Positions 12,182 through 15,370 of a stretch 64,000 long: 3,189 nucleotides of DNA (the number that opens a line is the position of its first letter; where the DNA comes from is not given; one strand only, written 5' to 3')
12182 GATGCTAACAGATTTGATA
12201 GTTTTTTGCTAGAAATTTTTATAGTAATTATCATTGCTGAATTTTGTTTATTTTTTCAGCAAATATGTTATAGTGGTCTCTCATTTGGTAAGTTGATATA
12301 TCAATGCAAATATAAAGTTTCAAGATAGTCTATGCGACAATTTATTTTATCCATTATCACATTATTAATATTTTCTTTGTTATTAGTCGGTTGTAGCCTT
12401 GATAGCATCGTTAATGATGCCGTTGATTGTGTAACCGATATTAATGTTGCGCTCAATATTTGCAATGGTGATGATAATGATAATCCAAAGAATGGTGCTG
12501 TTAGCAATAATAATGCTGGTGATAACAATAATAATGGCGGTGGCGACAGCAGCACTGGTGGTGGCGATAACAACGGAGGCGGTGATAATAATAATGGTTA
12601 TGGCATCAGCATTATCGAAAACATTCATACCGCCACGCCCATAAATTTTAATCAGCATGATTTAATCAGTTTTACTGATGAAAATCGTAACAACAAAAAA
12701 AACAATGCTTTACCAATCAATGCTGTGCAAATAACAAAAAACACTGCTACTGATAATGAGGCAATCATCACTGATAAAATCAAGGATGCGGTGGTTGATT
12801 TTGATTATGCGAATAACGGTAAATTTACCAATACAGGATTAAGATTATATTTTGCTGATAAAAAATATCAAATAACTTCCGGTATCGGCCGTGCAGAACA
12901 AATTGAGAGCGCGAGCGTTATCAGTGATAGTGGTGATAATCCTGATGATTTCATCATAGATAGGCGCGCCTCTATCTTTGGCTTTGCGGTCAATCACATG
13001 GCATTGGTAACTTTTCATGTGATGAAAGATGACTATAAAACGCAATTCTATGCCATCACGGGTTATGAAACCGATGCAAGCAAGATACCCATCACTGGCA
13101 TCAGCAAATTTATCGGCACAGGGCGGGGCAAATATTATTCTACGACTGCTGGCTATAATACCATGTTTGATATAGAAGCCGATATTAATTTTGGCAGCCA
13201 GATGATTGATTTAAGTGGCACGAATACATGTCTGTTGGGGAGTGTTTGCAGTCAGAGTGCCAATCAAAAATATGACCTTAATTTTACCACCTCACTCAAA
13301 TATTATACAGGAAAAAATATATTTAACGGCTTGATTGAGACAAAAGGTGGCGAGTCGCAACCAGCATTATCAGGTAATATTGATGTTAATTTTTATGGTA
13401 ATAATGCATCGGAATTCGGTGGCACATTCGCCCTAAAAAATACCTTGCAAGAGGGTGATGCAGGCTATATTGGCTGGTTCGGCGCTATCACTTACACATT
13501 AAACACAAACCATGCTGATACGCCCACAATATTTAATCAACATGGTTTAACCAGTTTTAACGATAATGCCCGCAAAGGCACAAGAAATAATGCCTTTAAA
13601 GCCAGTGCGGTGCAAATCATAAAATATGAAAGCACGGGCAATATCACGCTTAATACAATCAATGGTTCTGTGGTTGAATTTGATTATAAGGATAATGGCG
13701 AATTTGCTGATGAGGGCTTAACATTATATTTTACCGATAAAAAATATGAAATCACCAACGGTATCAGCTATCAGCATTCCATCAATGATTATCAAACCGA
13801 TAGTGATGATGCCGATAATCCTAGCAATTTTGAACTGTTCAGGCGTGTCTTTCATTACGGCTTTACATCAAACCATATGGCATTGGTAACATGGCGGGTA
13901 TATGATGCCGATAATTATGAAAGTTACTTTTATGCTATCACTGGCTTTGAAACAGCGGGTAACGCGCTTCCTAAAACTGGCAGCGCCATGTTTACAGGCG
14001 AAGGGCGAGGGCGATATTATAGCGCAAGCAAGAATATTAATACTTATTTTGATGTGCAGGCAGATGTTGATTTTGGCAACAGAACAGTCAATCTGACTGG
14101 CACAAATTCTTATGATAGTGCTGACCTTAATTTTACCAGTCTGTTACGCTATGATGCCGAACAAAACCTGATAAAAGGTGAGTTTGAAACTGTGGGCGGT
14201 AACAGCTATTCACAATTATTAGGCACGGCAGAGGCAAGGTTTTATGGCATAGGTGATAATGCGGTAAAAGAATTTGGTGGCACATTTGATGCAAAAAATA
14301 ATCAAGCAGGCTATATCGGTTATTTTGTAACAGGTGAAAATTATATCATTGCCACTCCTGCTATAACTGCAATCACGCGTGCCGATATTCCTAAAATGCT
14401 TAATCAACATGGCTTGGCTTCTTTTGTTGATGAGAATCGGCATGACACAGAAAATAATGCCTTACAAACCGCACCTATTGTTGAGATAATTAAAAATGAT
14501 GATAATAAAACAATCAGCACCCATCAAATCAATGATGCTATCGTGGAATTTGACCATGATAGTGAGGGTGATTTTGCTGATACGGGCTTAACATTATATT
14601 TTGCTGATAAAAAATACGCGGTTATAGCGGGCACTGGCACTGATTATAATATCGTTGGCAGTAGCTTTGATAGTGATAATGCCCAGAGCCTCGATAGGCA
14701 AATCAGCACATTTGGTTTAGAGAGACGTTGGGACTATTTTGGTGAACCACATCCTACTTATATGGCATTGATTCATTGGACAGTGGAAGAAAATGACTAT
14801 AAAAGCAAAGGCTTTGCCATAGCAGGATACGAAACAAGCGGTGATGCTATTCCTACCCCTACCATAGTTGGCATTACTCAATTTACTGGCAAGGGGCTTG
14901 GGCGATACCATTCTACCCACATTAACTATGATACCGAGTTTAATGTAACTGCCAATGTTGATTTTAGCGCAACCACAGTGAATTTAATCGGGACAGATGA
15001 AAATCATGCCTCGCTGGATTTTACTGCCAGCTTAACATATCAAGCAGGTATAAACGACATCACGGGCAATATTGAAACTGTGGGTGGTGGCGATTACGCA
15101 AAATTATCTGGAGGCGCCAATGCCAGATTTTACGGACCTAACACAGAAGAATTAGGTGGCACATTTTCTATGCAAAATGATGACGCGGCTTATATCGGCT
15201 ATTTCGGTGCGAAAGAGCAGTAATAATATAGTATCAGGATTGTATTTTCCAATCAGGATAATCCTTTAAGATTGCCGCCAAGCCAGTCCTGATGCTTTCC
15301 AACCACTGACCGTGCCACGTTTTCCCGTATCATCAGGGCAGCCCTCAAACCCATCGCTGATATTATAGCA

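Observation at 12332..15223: Three-lobed TbpB/fHbp-like surface lipoprotein in an alphaproteobacterial background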

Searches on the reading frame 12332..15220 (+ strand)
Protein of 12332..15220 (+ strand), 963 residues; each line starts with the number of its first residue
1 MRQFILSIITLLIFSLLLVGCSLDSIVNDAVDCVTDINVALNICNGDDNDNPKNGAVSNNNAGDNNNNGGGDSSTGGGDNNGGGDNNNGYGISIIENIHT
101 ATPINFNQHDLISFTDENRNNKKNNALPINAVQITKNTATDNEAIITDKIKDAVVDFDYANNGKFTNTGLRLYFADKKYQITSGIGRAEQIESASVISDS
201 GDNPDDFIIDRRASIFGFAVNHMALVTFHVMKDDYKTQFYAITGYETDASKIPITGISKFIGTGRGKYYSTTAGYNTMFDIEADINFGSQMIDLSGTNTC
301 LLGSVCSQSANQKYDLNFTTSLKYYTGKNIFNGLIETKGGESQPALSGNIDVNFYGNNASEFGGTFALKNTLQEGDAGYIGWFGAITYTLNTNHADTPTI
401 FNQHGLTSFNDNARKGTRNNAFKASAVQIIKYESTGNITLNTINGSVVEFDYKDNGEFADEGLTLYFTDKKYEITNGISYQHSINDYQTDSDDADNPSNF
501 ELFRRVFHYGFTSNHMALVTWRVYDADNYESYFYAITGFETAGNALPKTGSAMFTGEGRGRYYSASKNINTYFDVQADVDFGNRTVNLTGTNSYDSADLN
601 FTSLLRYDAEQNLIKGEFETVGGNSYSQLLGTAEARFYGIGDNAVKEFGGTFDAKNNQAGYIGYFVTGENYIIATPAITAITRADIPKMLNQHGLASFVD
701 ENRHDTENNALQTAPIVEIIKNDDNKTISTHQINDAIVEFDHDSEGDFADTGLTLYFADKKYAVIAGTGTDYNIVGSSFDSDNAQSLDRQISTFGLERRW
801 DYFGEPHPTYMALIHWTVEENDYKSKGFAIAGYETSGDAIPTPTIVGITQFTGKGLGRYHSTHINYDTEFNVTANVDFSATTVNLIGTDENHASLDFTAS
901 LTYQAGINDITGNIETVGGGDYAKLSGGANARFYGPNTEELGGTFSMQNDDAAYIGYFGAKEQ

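Call 3: search_protein_families(library=pfam, proteins=[window:12332-15220:+], max_evalue=1)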
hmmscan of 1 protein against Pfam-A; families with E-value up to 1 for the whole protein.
window:12332-15220:+ (963 aa): 3 families
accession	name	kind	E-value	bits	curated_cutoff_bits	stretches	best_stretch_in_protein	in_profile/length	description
PF01298.24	TbpB_B_D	-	1.8e-14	54.7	26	3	861-961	27-125/126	C-lobe and N-lobe beta barrels of Tf-binding protein B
PF07172.16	GRP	-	0.003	18.6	30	1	55-89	48-83/90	Glycine rich protein family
PF06097.16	DUF945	-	0.029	13.9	26.8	1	810-886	107-174/460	Bacterial protein of unknown function (DUF945)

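Call 4: search_protein_families(library=ncbifam, proteins=[window:12332-15220:+], max_evalue=1)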
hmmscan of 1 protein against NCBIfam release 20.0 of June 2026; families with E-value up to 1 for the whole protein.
window:12332-15220:+ (963 aa): 2 families
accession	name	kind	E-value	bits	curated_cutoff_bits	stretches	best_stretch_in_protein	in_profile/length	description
NF041636.1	slam_lipo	equivalog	2.4e-12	47.4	80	3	832-961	38-153/154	Slam-dependent surface lipoprotein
NF033216.1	lipo_YgdI_YgdR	subfamily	0.029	14.2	42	0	5-27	3-25/71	YgdI/YgdR family lipoprotein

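Call 8: find_homologous_proteins(query=window:12332-15220:+)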
Query window:12332-15220:+ (963 aa): 15 proteins with E <= 0.001 among 8000 candidates.
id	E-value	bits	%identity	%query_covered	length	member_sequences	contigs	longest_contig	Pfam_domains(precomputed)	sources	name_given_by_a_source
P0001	0.0e+0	2020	57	91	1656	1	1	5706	PF01298.25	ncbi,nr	ncbi:MAG: transferrin-binding protein-like solute binding protein, partial [Alphaproteobacteria bact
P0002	8.6e-239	813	39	90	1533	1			PF01298.25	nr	nr:transferrin-binding protein-like solute binding protein [Alphaproteobacteria bacterium]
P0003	2.7e-215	736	38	90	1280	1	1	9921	PF08794.17,PF01298.25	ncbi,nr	ncbi:MAG: transferrin-binding protein-like solute binding protein, partial [Alphaproteobacteria bact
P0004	1.2e-209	717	41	90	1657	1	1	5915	PF01298.25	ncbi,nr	ncbi:MAG: transferrin-binding protein-like solute binding protein [Alphaproteobacteria bacterium]|nr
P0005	2.0e-166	574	40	90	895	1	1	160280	PF01298.25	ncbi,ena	-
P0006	1.0e-161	558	34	89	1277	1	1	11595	PF01298.25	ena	-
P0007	3.4e-155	537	39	84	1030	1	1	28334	PF01298.25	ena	-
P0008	2.8e-132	461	36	90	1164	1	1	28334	PF01298.25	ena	-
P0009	1.4e-131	459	35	88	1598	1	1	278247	PF20606.4,PF08794.17,PF01298.25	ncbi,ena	-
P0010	4.0e-118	414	35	90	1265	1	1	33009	PF01298.25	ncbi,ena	-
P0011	2.0e-79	286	32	79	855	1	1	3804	PF01298.25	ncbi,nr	ncbi:MAG: transferrin-binding protein-like solute binding protein, partial [Alphaproteobacteria bact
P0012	2.4e-35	140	28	75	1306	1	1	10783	PF01298.25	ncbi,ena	-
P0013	6.3e-32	129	24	71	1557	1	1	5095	PF01298.25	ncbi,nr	ncbi:MAG: transferrin-binding protein-like solute binding protein, partial [Alphaproteobacteria bact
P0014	8.5e-29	118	27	78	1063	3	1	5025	PF01298.25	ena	-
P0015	7.1e-8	49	35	16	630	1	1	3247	PF01298.25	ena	-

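Call 9: find_encoding_contigs(protein=window:12332-15220:+, flank=10000, max_places=6)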
Protein window:12332-15220:+ (963 aa): no gene with exactly this product is on record in the collection.

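Call 11: find_encoding_contigs(protein=P0005, flank=10000, max_places=3)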
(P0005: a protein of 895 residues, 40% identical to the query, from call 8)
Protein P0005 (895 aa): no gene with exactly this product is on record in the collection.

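Call 12: find_encoding_contigs(protein=P0009, flank=10000, max_places=3)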
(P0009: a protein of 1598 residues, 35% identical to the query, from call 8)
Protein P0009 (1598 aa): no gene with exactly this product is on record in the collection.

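Call 64: predict_structure(alignment_id=A3)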
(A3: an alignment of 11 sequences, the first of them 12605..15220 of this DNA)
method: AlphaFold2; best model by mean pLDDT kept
length: 872 residues; sequences in the alignment: 11
mean_pLDDT: 83.5   pTM: 0.44
mean pLDDT of the five models: 83.5, 82.8, 81.0, 80.5, 80.1
residues with pLDDT >= 90: 315; 70-90: 460; 50-70: 74; < 50: 23
segments of 3 or more residues with pLDDT < 50: 298-301, 580-591, 693-698
pLDDT, mean of each block of 10 residues (from residue 1): 77 88 90 93 86 84 93 92 90 89 85 90 84 93 91 87 73 92 91 79 89 78 89 76 85 86 88 90 77 74 74 89 92 89 77 82 90 81 85 81 75 72 89 79 92 70 85 85 83 78 80 74 81 79 87 86 86 78 30 72 89 91 84 69 85 92 81 87 81 51 87 86 83 83 82 70 91 85 90 93 92 82 85 89 91 89 93 82
secondary structure, 60 per line:
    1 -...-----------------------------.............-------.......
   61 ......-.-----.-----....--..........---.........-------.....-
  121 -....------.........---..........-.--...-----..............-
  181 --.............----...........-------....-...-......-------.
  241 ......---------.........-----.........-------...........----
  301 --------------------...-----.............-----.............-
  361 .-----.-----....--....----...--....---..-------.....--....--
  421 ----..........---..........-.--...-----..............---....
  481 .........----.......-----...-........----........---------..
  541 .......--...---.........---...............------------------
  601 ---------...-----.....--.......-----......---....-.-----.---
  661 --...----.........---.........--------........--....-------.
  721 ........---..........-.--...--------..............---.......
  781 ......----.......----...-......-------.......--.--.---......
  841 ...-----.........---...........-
elements in order (helices of 4 or more, strands of 3 or more residues): E2-4 E34-46 E54-66 E80-83 E86-95 E99-107 E115-119 H122-125 E132-140 E144-153 E166-179 E183-195 E200-210 E227-232 E240-246 E256-264 E270-278 E286-296 E329-341 E347-359 E373-376 E379-382 E387-389 E392-395 E408-412 H415-418 E425-434 E438-447 E460-473 E477-489 E494-500 E510-517 E522-529 E539-547 E556-564 E568-582 E618-622 E625-631 E637-642 E646-649 E663-665 E670-678 E682-690 E699-706 H709-712 E720-728 E732-741 E757-770 E774-786 E791-797 E806-811 E819-825 E835-843 E849-857 E861-871

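Call 72: find_encoding_contigs(protein=P0010, flank=10000, max_places=2)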
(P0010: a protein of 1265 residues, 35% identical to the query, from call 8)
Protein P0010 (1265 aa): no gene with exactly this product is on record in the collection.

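Call 73: find_encoding_contigs(protein=P0007, flank=10000, max_places=2)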
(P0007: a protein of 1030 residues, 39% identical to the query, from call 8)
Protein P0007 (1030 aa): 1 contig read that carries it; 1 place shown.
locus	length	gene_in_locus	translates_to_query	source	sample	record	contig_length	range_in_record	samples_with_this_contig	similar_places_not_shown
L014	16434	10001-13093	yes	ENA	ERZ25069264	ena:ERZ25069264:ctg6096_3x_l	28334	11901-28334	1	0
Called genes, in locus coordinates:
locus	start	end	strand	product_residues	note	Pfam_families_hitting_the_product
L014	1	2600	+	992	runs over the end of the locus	PF01298:TbpB_B_D (faint)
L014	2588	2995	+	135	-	-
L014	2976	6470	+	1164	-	PF01298:TbpB_B_D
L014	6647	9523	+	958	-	PF01298:TbpB_B_D (weak)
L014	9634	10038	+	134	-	-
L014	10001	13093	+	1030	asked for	PF01298:TbpB_B_D (faint)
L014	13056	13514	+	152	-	PF01298:TbpB_B_D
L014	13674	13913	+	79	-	-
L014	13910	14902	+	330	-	-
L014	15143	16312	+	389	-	-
